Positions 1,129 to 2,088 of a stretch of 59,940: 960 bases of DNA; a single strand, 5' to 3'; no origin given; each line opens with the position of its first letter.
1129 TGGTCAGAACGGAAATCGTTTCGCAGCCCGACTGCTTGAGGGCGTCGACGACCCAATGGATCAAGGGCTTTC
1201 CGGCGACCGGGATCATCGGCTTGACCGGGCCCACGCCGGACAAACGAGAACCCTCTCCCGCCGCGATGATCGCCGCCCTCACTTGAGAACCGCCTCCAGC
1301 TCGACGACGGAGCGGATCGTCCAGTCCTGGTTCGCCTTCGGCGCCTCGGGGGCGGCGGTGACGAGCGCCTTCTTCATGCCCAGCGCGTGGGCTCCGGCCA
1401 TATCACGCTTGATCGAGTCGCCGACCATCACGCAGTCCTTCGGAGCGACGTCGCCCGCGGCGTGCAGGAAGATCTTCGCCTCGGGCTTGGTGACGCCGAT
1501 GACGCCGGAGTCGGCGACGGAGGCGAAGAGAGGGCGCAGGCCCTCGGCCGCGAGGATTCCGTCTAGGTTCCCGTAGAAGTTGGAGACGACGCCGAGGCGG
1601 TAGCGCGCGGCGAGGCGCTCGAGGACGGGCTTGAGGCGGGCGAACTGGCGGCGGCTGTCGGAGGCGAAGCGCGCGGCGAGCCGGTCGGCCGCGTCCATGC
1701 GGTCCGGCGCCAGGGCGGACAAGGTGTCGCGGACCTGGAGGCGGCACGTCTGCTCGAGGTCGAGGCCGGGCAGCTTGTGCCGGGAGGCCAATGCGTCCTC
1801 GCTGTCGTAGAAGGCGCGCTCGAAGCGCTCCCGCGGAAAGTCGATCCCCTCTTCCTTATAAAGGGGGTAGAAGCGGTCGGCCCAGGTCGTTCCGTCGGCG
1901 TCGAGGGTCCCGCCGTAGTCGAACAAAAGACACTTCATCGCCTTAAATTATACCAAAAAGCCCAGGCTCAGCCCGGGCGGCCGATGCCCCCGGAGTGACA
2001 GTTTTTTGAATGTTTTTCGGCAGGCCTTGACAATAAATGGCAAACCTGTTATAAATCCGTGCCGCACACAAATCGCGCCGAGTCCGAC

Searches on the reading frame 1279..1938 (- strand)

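Call 39: search_protein_families(library=pfam, proteins=[window:1279-1938:-], max_evalue=0.0001)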
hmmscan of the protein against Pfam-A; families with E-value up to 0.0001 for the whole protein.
window:1279-1938:- (219 aa): 3 families
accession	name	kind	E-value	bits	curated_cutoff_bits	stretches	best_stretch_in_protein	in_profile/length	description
PF00702.32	Hydrolase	-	2.6e-15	57.8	26.4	1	1-187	1-191/191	haloacid dehalogenase-like hydrolase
PF13242.12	Hydrolase_like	-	2.8e-10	40.4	22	1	150-195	3-50/75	HAD-hyrolase-like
PF13419.12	HAD_2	-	6.6e-09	36.6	23.8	1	65-193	41-178/178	Haloacid dehalogenase-like hydrolase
